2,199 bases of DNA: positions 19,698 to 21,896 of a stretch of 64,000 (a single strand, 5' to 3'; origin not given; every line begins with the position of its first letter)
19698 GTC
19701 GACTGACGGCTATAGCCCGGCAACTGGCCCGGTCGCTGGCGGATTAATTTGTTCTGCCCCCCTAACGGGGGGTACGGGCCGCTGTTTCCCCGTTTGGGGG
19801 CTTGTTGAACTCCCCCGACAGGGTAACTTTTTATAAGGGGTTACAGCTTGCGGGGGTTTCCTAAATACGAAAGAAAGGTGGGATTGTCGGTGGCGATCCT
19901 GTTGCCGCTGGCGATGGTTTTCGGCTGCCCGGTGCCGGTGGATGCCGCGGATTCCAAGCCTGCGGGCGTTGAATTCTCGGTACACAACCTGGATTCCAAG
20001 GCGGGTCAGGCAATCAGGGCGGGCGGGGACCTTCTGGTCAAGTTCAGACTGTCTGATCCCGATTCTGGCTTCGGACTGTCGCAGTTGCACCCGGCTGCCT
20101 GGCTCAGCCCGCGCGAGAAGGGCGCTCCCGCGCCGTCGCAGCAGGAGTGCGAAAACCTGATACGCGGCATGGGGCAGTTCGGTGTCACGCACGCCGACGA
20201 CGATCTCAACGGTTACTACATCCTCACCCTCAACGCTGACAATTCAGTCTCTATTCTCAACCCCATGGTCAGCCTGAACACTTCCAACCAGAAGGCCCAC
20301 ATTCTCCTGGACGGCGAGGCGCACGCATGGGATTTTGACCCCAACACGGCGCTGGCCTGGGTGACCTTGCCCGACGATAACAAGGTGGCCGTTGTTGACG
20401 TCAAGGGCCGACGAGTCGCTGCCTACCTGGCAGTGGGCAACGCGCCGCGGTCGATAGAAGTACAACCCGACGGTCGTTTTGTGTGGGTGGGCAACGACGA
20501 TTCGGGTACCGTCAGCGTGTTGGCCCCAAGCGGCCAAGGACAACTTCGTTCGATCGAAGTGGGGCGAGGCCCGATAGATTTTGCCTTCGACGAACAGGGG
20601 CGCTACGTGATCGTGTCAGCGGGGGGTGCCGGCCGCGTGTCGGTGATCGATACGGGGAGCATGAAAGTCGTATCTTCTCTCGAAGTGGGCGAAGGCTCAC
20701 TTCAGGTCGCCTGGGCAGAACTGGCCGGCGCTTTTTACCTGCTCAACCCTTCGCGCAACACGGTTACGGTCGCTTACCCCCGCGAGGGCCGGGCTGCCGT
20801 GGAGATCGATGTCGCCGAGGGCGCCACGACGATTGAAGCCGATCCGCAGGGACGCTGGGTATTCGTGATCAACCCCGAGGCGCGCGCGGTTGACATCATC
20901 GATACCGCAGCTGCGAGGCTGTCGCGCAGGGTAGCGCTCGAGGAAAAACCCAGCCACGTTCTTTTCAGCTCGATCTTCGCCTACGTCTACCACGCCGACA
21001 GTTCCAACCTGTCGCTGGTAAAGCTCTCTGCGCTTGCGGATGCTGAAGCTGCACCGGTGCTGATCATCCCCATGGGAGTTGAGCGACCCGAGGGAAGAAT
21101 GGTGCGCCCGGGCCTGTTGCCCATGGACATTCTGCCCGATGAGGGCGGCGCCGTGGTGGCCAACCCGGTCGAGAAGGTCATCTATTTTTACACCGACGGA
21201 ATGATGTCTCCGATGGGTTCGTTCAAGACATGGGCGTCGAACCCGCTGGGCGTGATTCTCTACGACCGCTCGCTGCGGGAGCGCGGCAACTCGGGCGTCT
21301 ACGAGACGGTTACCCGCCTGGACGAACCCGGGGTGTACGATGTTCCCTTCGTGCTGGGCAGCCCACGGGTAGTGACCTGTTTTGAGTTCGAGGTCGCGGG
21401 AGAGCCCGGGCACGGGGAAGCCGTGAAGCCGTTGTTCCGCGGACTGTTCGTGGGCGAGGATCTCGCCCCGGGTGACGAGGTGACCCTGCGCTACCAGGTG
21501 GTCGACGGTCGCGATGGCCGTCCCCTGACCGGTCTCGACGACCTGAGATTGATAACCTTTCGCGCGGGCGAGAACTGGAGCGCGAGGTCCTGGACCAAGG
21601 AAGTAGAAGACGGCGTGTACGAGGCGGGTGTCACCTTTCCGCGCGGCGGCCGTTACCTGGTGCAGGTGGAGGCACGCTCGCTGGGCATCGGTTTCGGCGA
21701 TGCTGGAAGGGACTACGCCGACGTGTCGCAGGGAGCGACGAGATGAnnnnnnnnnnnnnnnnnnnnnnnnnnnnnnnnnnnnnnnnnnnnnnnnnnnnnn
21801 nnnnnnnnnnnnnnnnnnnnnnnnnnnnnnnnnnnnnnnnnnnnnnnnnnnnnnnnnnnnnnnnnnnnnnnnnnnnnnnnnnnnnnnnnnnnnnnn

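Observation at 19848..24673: Translationally coupled Cu/heme accessory operon: YVTN propeller, SCO1, SCO1 and a cytochrome c-PBP fusion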

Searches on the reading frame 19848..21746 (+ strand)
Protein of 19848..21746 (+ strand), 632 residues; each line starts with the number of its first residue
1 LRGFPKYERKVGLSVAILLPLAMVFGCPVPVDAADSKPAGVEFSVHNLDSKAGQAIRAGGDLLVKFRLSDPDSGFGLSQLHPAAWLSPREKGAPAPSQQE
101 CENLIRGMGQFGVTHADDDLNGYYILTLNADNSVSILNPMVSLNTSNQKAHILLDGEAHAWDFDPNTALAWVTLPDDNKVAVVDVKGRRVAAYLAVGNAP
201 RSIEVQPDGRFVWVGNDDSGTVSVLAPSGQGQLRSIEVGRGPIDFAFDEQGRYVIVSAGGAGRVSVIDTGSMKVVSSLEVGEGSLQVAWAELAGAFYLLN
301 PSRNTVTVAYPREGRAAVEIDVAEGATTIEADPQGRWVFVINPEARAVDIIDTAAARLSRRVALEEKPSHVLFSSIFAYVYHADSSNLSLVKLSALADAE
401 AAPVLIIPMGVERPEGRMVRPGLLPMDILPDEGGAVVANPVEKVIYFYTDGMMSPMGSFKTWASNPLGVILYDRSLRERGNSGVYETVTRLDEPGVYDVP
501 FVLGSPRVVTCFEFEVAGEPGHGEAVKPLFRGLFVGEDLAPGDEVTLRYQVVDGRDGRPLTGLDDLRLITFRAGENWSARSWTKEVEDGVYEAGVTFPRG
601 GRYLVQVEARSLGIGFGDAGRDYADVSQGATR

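Call 8: search_protein_families(library=pfam, proteins=[window:19848-21746:+], max_evalue=0.01)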
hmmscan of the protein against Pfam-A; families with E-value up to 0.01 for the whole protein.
window:19848-21746:+ (632 aa): 7 families
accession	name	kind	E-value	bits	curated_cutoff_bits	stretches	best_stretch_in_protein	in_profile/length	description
PF25174.1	Beta-prop_THOC3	-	2.5e-10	40.3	305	2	124-280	16-169/272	THOC3 beta-propeller domain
PF02239.22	Cytochrom_D1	-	1.6e-08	33.9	25.5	1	233-354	164-301/368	Cytochrome D1 heme domain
PF21783.3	YNCE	-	4.2e-07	30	27.1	1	158-281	159-283/339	YNCE-like beta-propeller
PF23414.1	Beta-prop_EML_2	-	7.5e-06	25.9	90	1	165-258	8-100/266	Echinoderm microtubule-associated protein second beta-propeller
PF10282.15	Lactonase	-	1.1e-05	25.3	21.7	1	199-267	245-318/344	Lactonase, 7-bladed beta-propeller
PF13115.11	YtkA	-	5.2e-05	24.3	25.9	1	540-607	18-84/85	YtkA-like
PF24814.1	WD40_Prp19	-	0.0012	18.4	320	1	124-283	63-220/281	Prp19 WD40 domain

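Call 10: search_protein_families(library=ncbifam, proteins=[window:19848-21746:+], max_evalue=0.01)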
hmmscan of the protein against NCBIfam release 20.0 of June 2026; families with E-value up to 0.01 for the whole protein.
window:19848-21746:+ (632 aa): 9 families
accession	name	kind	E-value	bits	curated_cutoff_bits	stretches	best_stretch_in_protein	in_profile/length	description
TIGR03866.1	PQQ_ABC_repeats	subfamily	8.4e-22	77.6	287.3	2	167-281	10-124/310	PQQ-dependent catabolism-associated beta-propeller protein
TIGR02276.1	beta_rpt_yvtn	repeat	2.7e-18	65.7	27.85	1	207-248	1-42/42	beta-propeller repeat protein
NF052340.1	hydrazine_beta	equivalog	1.2e-15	57.5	560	1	165-281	42-160/372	hydrazine synthase subunit beta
NF052342.1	hydrazine_BC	exception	9.1e-09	34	1250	1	178-273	61-158/690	hydrazine synthase subunit beta-gamma fusion subunit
NF052460.1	L-NosZ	equivalog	1.8e-08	33.3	700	1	156-286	87-220/480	clade III lactonase-type nitrous-oxide reductase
NF048007.1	MmpL3Stblzr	equivalog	5.8e-07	29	600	1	236-358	44-169/366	MmpL3/TtfA transport complex stabilizer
NF052280.1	7_blade_YncE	equivalog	1.5e-05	24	400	0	238-374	169-307/338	7-bladed beta-propeller protein YncE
NF041940.1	choice_anch_X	domain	0.00053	19.7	25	0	588-609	16-37/37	choice-of-anchor X domain-containing protein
NF038117.1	choice_anch_I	subfamily_domain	0.00066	18.7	300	0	167-197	186-216/458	choice-of-anchor I family protein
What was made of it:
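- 19848..21746 (+): Periplasmic seven-bladed YVTN/YncE-type beta-propeller, 632 aa from TTG 19848 or 620 aa from TTG 19884. An N-terminal beta-sandwich and C-terminal Ig-like (YtkA-like) beta-sandwich modules flank the propeller. Calls 8 and 10 give the domain matches.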

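Call 14: find_homologous_proteins(query=window:19848-21746:+)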
Query window:19848-21746:+ (632 aa): 47 proteins with E <= 0.001 among 8000 candidates.
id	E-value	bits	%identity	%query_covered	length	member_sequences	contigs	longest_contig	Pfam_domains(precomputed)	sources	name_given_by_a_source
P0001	0.0e+0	1367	97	98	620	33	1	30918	PF10282.16,PF25174.2,PF21783.3,PF02239.23,PF23414.2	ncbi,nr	ncbi:MAG: YncE family protein [Proteobacteria bacterium]|nr:YncE family protein [Pseudomonadota bact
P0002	5.3e-214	730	54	96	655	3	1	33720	PF25174.2,PF21783.3,PF02239.23,PF13115.12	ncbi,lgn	ncbi:MAG: YncE family protein [Candidatus Binatia bacterium]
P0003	2.6e-136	474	38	95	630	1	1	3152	PF10282.16,PF25174.2,PF23381.2,PF21783.3,PF02239.23,PF23414.2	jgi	-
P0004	6.2e-134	466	39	95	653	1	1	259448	PF22494.4,PF25174.2,PF23381.2,PF21783.3,PF02239.23,PF23414.2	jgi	jgi:YVTN family beta-propeller protein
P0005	1.2e-132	462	39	93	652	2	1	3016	PF22494.4,PF25174.2,PF23381.2,PF21783.3,PF02239.23,PF23414.2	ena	-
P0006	6.7e-122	426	37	91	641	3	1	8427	PF21783.3,PF02239.23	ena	-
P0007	1.2e-97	346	33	92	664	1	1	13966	PF10282.16,PF25174.2,PF21783.3,PF02239.23,PF13115.12,PF23414.2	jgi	jgi:YVTN family beta-propeller protein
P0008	1.3e-92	330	32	91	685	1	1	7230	PF25174.2,PF21783.3,PF02239.23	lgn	-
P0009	4.7e-90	321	30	91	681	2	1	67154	PF25174.2,PF23381.2,PF21783.3,PF02239.23,PF13115.12,PF23414.2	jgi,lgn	jgi:YVTN family beta-propeller protein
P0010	9.8e-88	313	32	92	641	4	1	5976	PF22494.4,PF10282.16,PF25174.2,PF21783.3,PF02239.23,PF23414.2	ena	-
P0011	1.9e-76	276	30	93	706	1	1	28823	PF25174.2,PF21783.3,PF02239.23,PF26591.1,PF13115.12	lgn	-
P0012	8.3e-76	274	31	90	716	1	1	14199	PF25174.2,PF21783.3,PF02239.23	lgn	-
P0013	1.7e-73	266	29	90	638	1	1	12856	PF10282.16,PF25174.2,PF23381.2,PF25175.2,PF21783.3,PF02239.23,PF16819.12,PF23414.2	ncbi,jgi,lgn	ncbi:MAG: YVTN family beta-propeller protein [Phenylobacterium sp.]|jgi:YVTN family beta-propeller p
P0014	1.3e-68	250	28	96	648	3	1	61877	PF10282.16,PF25174.2,PF21783.3,PF02239.23,PF16819.12,PF23414.2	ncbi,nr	ncbi:MAG: cytochrome D1 [Gammaproteobacteria bacterium]|nr:cytochrome D1 [Gammaproteobacteria bacter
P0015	1.2e-65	240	30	75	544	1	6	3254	PF10282.16,PF25174.2,PF21783.3,PF23414.2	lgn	-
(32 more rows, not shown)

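Call 16: find_related_loci(query=A1, collection=genome_contigs, flank=10000)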
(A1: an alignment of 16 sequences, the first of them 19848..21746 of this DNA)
Query A1 (632 aa) in genome_contigs; peptide patterns used: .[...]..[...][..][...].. (x = any residue, [..] = any of these).
267 stretches matched a pattern; 241 encode a relative of the query (tblastn E <= 1e-3); the best 80 are kept; 80 distinct loci.
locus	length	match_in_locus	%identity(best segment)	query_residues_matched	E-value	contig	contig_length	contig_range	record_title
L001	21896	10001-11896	97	1-632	0e+0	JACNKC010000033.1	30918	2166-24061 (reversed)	MAG: Proteobacteria bacterium isolate NIOZ-UU50 NIOZ-UU_NODE_1604_length_30918_cov_9.83715, whole genome shotgun sequenc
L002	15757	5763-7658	95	1-632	0e+0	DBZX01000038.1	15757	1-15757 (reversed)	MAG TPA_asm: bacterium UBP10_UBA1149 isolate UBA1149 UBA1149_contig_22742, whole genome shotgun sequence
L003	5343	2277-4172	95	1-632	0e+0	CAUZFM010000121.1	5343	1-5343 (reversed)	MAG: uncultured Candidatus Binatia bacterium isolate CB21_323.63 genome assembly, contig: Ga0302123_10011882, whole geno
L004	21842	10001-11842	54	26-631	0e+0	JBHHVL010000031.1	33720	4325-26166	MAG: Candidatus Binatia bacterium isolate S.4.sp2_bin.36 NODE_347_length_33720_cov_6.340205, whole genome shotgun sequen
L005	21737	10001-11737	37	41-618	1e-125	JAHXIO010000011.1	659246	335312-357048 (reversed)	MAG: Candidatus Thiodiazotropha sp. (ex Monitilora ramsayi) isolate L094_Th1 c_000000000003, whole genome shotgun sequen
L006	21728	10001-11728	38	56-628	4e-122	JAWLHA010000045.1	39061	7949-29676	MAG: Gammaproteobacteria bacterium isolate 30dZY2.bin.20 NODE_1424_length_39061_cov_9.141600, whole genome shotgun seque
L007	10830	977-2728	32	41-618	8e-104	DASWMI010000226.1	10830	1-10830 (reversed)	MAG TPA_asm: Pyrinomonadaceae bacterium isolate SMAG_U3383 k141_270556, whole genome shotgun sequence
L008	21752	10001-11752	34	41-618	2e-103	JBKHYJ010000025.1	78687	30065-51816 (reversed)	MAG: Blastocatellia bacterium isolate NC_bin.3.orig k127_36984, whole genome shotgun sequence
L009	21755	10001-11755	33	41-618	2e-100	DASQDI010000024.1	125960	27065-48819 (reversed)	MAG TPA_asm: Blastocatellia bacterium isolate SMAG_U11723 k141_387253, whole genome shotgun sequence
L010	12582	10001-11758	33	40-618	1e-98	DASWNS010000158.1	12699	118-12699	MAG TPA_asm: Pyrinomonadaceae bacterium isolate SMAG_U3420 k141_240243, whole genome shotgun sequence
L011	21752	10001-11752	32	41-618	3e-98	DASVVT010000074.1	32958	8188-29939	MAG TPA_asm: Pyrinomonadaceae bacterium isolate SMAG_U3350 k141_178397, whole genome shotgun sequence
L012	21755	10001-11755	32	41-618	4e-98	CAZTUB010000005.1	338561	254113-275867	MAG TPA_asm: uncultured Clostridia bacterium isolate binchicken_co174_39 genome assembly, contig: NODE_10_length_338561_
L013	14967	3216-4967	34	41-618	5e-97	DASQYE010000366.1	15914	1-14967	MAG TPA_asm: Pyrinomonadaceae bacterium isolate SMAG_U11057 k141_111787, whole genome shotgun sequence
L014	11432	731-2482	32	41-618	1e-96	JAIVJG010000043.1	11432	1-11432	MAG: Acidobacteria bacterium isolate MAG42 MTG42_2386, whole genome shotgun sequence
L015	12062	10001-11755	32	41-618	2e-96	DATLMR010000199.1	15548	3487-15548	MAG TPA_asm: Blastocatellia bacterium isolate SMAG_U13779 k141_2026756, whole genome shotgun sequence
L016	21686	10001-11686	31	59-616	1e-94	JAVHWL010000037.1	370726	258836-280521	MAG: Acidobacteriota bacterium isolate BP_24 scaffold_1354990, whole genome shotgun sequence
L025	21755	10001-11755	30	40-618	1e-90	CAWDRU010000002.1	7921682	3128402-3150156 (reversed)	MAG: Blastocatellia bacterium isolate MFD04935.bin.1.50 genome assembly, contig: contig_540, whole genome shotgun sequen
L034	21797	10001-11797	33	21-616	5e-88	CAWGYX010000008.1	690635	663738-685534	MAG: uncultured Acidobacteriota bacterium isolate MFD02248.bin.1.193 genome assembly, contig: contig_20600, whole genome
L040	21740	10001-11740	32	41-616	3e-85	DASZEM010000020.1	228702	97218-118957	MAG TPA_asm: Thermoanaerobaculia bacterium isolate SMAG_U6494 k141_549014, whole genome shotgun sequence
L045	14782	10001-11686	32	59-616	6e-84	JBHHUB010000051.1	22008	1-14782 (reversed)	MAG: Phycisphaerae bacterium isolate S.6.sp2_bin.21 NODE_325_length_22008_cov_5.925887, whole genome shotgun sequence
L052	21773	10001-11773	32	41-619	2e-82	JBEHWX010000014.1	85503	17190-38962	MAG: Bacteroidota bacterium isolate ES1.bin.100 NODE_285_length_85503_cov_8.173189, whole genome shotgun sequence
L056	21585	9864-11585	32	53-616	2e-80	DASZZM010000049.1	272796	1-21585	MAG TPA_asm: Thermoanaerobaculia bacterium isolate SMAG_U6236 k141_171486, whole genome shotgun sequence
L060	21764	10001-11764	30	41-616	5e-80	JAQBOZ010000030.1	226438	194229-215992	MAG: Chlorobiota bacterium isolate RYN_334 scaffold_4302202, whole genome shotgun sequence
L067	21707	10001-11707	32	59-618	3e-78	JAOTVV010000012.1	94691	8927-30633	MAG: Gemmatimonadota bacterium isolate 13_May_SF_Bin58 13_May_SF_Bin58_scaffold_95_c1, whole genome shotgun sequence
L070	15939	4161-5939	30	28-616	3e-78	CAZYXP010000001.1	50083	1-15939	MAG TPA_asm: uncultured Phycisphaeraceae bacterium isolate binchicken_co275_130 genome assembly, contig: NODE_613_length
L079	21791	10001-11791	31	41-632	3e-76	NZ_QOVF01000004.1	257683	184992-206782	Halopseudomonas laoshanensis strain Y22 Scaffold4, whole genome shotgun sequence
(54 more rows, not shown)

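Call 28: search_protein_families(library=ncbifam, proteins=[L079:4090-9867:+, L005:5103-9818:+, L012:4038-8915:+], max_evalue=0.00001)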
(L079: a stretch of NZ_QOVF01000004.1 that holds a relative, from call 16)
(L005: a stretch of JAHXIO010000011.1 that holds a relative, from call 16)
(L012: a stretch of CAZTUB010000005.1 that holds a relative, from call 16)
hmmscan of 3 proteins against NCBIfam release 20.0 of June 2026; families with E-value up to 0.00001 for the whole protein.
L079:4090-9867:+ (1925 aa): 1 family
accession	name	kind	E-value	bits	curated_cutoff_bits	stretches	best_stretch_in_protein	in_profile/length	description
NF041487.1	copper_ox_MnxG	equivalog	0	3831.5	3100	1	43-1920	1-1894/1894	manganese-oxidizing multicopper oxidase MnxG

L005:5103-9818:+ (1571 aa): 1 family
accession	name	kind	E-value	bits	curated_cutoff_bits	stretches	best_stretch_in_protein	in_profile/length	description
NF041487.1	copper_ox_MnxG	equivalog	1.8e-249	830.9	3100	6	50-405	3-386/1894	manganese-oxidizing multicopper oxidase MnxG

L012:4038-8915:+ (1625 aa): 1 family
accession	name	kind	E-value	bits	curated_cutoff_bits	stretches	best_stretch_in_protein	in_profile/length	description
NF041487.1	copper_ox_MnxG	equivalog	0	1068.8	3100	4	63-525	1-525/1894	manganese-oxidizing multicopper oxidase MnxG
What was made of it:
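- On Pseudomonas-type mnxG operon: The Halopseudomonas MCO in L079 passes with 3831.5 bits (call 28).
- The L079 Halopseudomonas MCO scores 3831.5 bits against the 3100 cutoff of NF041487 (call 28).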

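Call 35: search_solved_structures(query=A1, max_evalue=0.01)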
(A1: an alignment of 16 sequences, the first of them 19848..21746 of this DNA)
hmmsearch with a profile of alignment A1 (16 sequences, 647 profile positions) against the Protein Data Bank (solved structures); distinct sequences matched with E-value up to 0.01: 94 (the best 60 are shown).
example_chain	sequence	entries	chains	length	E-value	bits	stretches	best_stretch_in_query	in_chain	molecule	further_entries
1l0q_A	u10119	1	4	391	2.7e-53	184.3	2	174-386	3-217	Surface layer protein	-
5c2v_B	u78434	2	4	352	2.8e-27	98.4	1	168-349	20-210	HYDRAZINE SYNTHASE BETA SUBUNIT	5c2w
6tv2_A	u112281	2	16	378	3.1e-22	81.7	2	172-296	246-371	Protein NirF | Protein NirF,Protein NirF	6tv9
3vgz_A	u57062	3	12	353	7.9e-17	63.8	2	254-307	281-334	Uncharacterized protein YncE | PQQ-dependent catabolism-associated beta-propeller protein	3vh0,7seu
3bws_A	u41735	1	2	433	1.4e-16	63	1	165-268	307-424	protein Lp49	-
6rtd_A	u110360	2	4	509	3.8e-14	55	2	211-368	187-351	Cytochrome c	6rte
7zph_A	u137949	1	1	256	8.5e-09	37.3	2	219-368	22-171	Pizza6-TNK-RSH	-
8ptf_A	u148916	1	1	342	8.9e-09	37.3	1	173-307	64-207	YncE family protein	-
8ptd_A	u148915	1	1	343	8.9e-09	37.2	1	173-307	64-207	YncE family protein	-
1ri6_A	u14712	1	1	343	1.1e-08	36.9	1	172-272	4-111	putative isomerase ybhE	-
8blw_B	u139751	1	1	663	1.6e-08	36.4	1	173-365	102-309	YncE family protein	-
8yu5_A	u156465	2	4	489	4.3e-07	31.7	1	167-252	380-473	Twin-arginine translocation signal domain-containing protein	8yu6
6sji_A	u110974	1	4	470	5.3e-07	31.4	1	167-249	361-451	thiocyanate dehydrogenase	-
6igb_A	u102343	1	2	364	5.5e-07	31.3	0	209-271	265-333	Periplasmic gluconolactonase, PpgL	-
3fgb_A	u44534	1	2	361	8.2e-07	30.8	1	209-360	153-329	uncharacterized protein Q89ZH8_BACTN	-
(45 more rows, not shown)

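Call 39: predict_structure(alignment_id=A1)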
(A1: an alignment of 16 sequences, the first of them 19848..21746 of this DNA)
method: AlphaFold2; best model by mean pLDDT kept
length: 632 residues; sequences in the alignment: 16
mean_pLDDT: 82.1   pTM: 0.75
mean pLDDT of the five models: 82.1, 81.6, 80.7, 78.0, 72.3
residues with pLDDT >= 90: 258; 70-90: 270; 50-70: 54; < 50: 50
segments of 3 or more residues with pLDDT < 50: 1-36, 141-145, 521-524, 630-632
pLDDT, mean of each block of 10 residues (from residue 1): 34 31 27 50 85 71 91 87 88 87 80 66 88 84 56 91 92 97 89 96 94 97 94 96 93 94 94 93 92 94 93 82 93 93 95 93 92 92 88 83 81 63 83 82 84 76 82 87 89 85 85 81 61 79 87 84 80 76 87 87 84 64 78 34
secondary structure, 60 per line:
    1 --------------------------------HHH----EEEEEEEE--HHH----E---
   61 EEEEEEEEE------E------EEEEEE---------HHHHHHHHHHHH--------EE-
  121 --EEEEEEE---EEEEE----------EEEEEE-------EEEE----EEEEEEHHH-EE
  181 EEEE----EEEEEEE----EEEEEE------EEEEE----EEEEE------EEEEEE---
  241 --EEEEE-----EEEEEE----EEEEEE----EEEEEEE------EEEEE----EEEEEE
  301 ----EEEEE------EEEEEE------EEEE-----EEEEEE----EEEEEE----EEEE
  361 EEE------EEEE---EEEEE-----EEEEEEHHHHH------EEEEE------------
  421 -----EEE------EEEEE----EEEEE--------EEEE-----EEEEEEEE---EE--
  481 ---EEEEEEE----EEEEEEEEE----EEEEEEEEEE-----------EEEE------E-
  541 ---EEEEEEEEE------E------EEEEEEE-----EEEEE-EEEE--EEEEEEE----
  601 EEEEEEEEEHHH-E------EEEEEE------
elements in order: E40-47 E61-69 E83-88 H98-109 E123-129 E133-137 E148-153 E161-164 E169-174 E179-184 E189-195 E200-205 E212-216 E221-225 E232-237 E243-247 E253-258 E263-268 E273-279 E286-290 E295-300 E305-309 E316-321 E328-331 E337-342 E347-352 E357-363 E370-373 E377-381 E387-392 H393-397 E404-408 E426-428 E435-439 E444-448 E457-460 E466-473 E484-490 E495-503 E508-517 E529-532 E544-552 E566-572 E578-582 E584-587 E590-596 E601-609 E621-626
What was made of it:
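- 19848..21746 (+): The AlphaFold2 model has pLDDT 82 and pTM 0.75 (call 39).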

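Call 42: fold_search(model_id=the predicted structure, library=pdb)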
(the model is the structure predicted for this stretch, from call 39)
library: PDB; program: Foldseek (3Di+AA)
matches with E <= 10: 1968; with E <= 0.001: 1517
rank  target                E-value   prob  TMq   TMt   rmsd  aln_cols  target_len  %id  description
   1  1l0q_A                5.0e-21  1.00  0.42  0.63   8.7       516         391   16  Tandem YVTN beta-propeller and PKD domains from an archaeal surface layer protein (released 2002-11-06)
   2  5c2v_B                1.6e-13  1.00  0.37  0.63   4.7       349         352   17  Kuenenia stuttgartiensis Hydrazine Synthase (released 2015-10-14)
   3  3vgz_C                3.0e-13  1.00  0.33  0.60  10.9       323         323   14  Crystal structure of E. coli YncE (released 2011-11-16)
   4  3vh0_A                3.3e-13  1.00  0.33  0.61  10.9       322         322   14  Crystal structure of E. coli YncE complexed with DNA (released 2011-11-16)
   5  6tv2_A                3.6e-13  1.00  0.44  0.71   4.7       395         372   15  Heme d1 biosynthesis associated Protein NirF (released 2020-04-22)
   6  7mqa_LR               4.0e-13  1.00  0.28  0.23  23.9       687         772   10  Cryo-EM structure of the human SSU processome, state post-A1 (released 2021-09-22)
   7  5l8e_A                6.2e-13  1.00  0.38  0.45  18.8       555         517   10  Structure of UAF1 (released 2016-09-28)
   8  7mq8_LR               7.1e-13  1.00  0.32  0.27  25.0       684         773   12  Cryo-EM structure of the human SSU processome, state pre-A1 (released 2021-09-22)
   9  3bws_A                7.5e-13  1.00  0.34  0.50  16.6       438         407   14  Crystal structure of the leptospiral antigen Lp49 (released 2008-10-07)
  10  8bbg_A                7.9e-13  1.00  0.18  0.10  25.6       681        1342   11  Structure of the IFT-A complex; anterograde IFT-A train model (released 2022-12-21)
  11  7seu_D                8.7e-13  1.00  0.34  0.63   9.2       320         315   14  Crystal structure of E coli contaminant protein YncE co-purified with a plant protein (released 2022-04-20)
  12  9f8x_A                9.1e-13  1.00  0.35  0.38  14.0       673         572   10  Low-dose structure of Marinobacter nauticus nitrous oxide reductase (released 2024-06-19)
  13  4nsx                  1.1e-12  1.00  0.27  0.27  25.6       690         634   11  Crystal Structure of the Utp21 tandem WD Domain (released 2014-02-19)
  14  8ptf                  1.3e-12  1.00  0.38  0.65   6.5       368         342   17  The surface-exposed lipo-protein of BtuG2 in complex with cyanocobalamin. (released 2024-07-24)
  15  5naf_D                1.5e-12  1.00  0.41  0.75   6.7       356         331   12  Co-crystal structure of an MeCP2 peptide with TBLR1 WD40 domain (released 2017-03-29)
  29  3vgz_A                3.9e-12  1.00  0.33  0.60  10.9       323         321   14  Crystal structure of E. coli YncE (released 2011-11-16)
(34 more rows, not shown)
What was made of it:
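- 19848..21746 (+): The best fold match is 1l0q, a YVTN propeller plus PKD domain (call 42).
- On YVTN/YncE beta-propeller: The model has pLDDT 82, and its best fold hits are 1l0q, 5c2v_B and 3vgz (calls 39, 42).
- The propeller is related to enzyme propellers such as hydrazine synthase beta, NirF and NosZ (calls 35, 42).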
